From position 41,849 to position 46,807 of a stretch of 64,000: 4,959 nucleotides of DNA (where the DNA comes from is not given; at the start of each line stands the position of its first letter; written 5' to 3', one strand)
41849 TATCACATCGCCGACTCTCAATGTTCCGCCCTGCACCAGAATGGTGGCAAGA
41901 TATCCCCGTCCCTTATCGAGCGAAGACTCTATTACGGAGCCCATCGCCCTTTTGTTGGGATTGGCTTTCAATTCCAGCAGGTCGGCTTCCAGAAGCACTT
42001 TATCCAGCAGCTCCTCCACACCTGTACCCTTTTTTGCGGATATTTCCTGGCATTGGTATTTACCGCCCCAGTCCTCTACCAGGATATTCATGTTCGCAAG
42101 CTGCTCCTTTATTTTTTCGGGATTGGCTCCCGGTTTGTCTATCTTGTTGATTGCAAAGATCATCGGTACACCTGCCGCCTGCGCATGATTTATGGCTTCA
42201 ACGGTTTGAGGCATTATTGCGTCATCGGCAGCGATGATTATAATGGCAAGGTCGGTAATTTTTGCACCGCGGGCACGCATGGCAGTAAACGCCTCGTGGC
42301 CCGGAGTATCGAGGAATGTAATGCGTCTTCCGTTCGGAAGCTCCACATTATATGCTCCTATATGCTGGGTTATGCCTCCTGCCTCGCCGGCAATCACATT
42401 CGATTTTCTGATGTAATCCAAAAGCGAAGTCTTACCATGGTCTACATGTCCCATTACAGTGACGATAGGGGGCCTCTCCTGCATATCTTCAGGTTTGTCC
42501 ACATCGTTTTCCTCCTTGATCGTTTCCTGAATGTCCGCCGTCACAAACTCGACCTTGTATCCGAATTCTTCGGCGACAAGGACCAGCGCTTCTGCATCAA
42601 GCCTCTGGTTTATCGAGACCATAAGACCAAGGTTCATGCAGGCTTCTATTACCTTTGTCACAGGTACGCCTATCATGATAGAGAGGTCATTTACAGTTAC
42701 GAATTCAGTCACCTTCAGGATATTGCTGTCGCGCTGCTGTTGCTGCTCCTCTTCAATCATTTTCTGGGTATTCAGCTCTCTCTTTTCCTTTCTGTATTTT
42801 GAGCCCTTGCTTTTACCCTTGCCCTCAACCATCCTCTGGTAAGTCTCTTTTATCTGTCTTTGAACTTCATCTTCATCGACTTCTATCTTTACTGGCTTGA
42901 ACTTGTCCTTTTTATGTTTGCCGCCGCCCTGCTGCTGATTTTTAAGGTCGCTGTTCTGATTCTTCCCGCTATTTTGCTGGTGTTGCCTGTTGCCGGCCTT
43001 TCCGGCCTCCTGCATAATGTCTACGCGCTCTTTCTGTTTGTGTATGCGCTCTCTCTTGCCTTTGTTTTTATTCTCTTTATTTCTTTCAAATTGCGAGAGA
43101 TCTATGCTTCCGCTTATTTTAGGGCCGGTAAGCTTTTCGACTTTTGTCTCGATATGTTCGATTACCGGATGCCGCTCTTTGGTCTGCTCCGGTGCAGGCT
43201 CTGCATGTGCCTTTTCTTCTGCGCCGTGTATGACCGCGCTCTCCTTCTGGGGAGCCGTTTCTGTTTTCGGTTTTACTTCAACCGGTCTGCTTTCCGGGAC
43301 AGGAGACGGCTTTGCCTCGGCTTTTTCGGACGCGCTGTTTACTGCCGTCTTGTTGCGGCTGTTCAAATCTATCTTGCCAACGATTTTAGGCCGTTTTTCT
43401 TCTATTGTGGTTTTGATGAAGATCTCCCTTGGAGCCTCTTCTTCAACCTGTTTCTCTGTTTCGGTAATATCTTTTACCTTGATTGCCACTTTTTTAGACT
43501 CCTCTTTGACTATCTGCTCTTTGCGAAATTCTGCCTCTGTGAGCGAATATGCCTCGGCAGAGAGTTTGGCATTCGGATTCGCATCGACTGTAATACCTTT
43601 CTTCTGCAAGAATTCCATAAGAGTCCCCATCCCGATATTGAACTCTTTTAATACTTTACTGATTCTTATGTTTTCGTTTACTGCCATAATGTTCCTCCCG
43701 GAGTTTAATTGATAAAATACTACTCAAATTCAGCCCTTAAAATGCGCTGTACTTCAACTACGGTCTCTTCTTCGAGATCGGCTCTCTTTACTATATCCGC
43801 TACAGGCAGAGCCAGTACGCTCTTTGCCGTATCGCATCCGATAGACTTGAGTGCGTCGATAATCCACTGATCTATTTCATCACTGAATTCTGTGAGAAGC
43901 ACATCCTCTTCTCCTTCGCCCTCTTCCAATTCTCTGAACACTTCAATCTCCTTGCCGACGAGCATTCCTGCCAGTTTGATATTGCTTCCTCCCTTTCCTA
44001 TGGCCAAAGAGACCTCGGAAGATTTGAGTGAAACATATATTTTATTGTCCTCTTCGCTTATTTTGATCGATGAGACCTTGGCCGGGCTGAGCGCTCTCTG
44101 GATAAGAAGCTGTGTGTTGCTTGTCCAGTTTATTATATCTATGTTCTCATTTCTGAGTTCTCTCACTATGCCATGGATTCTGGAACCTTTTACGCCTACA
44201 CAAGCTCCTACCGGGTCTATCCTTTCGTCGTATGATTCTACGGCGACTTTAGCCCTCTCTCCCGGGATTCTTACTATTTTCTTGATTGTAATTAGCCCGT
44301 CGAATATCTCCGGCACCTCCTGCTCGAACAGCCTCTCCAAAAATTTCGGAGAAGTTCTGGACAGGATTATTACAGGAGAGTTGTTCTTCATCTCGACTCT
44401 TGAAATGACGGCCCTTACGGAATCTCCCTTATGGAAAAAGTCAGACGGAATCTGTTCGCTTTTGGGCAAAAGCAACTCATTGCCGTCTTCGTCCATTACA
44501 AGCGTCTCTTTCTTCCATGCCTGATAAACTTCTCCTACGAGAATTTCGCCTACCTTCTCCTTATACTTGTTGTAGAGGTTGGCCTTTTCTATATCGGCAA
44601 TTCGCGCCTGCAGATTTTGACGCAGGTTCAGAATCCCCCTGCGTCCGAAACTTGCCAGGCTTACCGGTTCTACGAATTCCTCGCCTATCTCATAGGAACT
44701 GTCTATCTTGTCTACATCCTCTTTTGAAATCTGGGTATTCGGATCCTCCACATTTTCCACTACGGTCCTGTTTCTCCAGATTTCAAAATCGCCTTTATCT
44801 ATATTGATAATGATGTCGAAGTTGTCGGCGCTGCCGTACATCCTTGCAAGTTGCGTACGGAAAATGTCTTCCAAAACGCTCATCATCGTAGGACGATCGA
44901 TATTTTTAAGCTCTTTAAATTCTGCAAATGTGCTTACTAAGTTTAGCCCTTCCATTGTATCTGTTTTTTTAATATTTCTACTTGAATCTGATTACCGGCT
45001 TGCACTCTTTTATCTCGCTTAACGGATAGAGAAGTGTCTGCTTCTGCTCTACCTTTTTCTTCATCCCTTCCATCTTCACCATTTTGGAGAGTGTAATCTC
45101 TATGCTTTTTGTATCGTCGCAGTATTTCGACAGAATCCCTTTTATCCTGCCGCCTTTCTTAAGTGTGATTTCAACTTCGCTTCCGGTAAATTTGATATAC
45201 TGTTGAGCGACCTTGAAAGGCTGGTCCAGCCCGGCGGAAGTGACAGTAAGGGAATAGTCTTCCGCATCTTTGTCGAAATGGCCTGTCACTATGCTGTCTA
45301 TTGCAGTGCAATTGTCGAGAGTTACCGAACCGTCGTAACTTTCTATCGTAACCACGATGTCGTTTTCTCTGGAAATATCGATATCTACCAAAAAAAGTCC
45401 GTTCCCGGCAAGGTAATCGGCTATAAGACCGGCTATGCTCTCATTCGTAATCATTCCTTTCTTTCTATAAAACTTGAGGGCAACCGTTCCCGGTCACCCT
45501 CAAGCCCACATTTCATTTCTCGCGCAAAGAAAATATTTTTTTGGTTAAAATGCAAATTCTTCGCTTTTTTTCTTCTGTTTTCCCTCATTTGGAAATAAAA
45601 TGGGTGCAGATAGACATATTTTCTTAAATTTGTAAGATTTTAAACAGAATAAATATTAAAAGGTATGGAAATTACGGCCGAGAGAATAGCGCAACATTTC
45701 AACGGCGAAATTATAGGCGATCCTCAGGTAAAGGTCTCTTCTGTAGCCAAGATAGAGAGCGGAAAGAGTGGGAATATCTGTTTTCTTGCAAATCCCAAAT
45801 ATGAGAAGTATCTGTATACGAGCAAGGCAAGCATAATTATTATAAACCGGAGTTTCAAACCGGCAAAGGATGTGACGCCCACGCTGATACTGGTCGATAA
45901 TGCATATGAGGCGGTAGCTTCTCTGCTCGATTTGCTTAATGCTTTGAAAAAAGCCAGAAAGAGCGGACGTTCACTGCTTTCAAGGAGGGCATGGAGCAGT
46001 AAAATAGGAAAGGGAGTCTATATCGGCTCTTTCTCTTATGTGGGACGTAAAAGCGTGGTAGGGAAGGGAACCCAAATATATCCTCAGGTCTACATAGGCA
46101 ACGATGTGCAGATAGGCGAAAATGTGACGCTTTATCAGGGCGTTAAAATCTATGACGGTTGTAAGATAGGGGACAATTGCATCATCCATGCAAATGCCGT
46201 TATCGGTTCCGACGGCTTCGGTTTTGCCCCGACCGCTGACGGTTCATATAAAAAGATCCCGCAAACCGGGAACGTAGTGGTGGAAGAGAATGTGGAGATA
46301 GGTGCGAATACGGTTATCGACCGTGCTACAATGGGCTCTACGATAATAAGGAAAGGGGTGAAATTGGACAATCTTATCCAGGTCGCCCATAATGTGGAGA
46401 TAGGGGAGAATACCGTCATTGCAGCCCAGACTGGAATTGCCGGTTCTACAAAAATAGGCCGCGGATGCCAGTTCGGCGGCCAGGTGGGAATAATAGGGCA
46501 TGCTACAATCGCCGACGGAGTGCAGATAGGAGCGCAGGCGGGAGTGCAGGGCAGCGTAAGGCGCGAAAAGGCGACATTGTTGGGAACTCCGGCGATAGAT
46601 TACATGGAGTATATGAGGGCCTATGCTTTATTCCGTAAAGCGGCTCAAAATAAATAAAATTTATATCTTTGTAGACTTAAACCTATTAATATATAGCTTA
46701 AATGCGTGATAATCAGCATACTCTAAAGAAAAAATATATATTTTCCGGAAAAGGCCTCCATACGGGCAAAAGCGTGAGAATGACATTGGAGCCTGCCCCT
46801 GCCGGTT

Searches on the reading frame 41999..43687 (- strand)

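Call 17: search_protein_families(library=pfam, proteins=[window:41999-43687:-], max_evalue=0.001)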
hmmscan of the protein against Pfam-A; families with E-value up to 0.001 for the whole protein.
window:41999-43687:- (563 aa): 4 families
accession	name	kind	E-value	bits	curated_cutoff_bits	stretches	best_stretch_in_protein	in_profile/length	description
PF00009.33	GTP_EFTU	-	2.1e-33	115.9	26.5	1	408-562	5-180/188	Elongation factor Tu GTP binding domain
PF04760.21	IF2_N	-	2.7e-15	56.3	25.3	1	327-378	1-53/53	Translation initiation factor IF-2, N-terminal region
PF01926.29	MMR_HSR1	-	4.8e-11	43.2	21.9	1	409-515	2-113/113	50S ribosome-binding GTPase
PF02421.24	FeoB_N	-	0.00017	21.6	27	1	409-562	3-154/156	Ferrous iron transport protein B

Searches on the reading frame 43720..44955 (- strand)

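Call 17: search_protein_families(library=pfam, proteins=[window:43720-44955:-], max_evalue=0.001)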
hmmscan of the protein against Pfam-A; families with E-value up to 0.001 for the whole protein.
window:43720-44955:- (411 aa): 4 families
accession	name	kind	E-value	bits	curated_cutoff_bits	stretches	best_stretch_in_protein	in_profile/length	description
PF13184.12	KH_5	-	9.8e-30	102.9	27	1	231-299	1-69/69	NusA-like KH domain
PF08529.16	NusA_N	-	5.5e-29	101.2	23.8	1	6-124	2-118/119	NusA N-terminal domain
PF23095.1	KH_NusA_C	-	5.1e-07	30.1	34.2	1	308-339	3-34/59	Transcription termination/antitermination protein NusA, KH domain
PF07650.23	KH_2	-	2e-06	28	22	1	287-341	8-62/78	KH domain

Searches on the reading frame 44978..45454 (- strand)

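Call 17: search_protein_families(library=pfam, proteins=[window:44978-45454:-], max_evalue=0.001)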
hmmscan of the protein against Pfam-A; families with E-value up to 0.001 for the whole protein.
window:44978-45454:- (158 aa): 2 families
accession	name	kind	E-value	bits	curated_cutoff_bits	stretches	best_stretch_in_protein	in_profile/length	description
PF02576.22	RimP_N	-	1.4e-07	32.2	22.7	1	10-77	1-73/73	RimP N-terminal domain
PF14438.12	SM-ATX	-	3.3e-06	27.6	29.8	1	87-137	9-53/81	Ataxin 2 SM domain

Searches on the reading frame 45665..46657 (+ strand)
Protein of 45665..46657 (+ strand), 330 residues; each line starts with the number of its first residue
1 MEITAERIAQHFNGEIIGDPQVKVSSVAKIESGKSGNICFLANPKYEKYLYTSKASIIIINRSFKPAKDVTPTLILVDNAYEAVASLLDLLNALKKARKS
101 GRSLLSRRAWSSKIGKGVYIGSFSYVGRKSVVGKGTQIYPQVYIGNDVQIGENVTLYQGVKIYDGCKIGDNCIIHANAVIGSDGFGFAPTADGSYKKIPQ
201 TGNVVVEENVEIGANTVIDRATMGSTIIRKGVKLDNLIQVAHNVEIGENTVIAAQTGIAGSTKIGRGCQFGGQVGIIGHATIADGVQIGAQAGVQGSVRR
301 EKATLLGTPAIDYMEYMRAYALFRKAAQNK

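Call 17: search_protein_families(library=pfam, proteins=[window:45665-46657:+], max_evalue=0.001)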
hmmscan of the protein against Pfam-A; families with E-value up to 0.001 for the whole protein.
window:45665-46657:+ (330 aa): 5 families
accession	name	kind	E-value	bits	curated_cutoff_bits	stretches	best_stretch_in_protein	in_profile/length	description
PF00132.30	Hexapep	-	8e-35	117.5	27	4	147-181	1-35/36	Bacterial transferase hexapeptide (six repeats)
PF04613.19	LpxD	-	4.8e-22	78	30.8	1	22-90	2-70/70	UDP-3-O-[3-hydroxymyristoyl] glucosamine N-acyltransferase, LpxD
PF25084.1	LbH_EIF2B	-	2.3e-17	63.4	54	2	114-181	12-76/105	EIF2B subunit epsilon LbH domain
PF14602.12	Hexapep_2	-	1.7e-07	31.3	27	0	142-180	2-32/34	Hexapeptide repeat of succinyl-transferase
PF25087.1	GMPPB_C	-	0.00043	20.4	39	0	138-184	7-52/110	GMPPB C-terminal domain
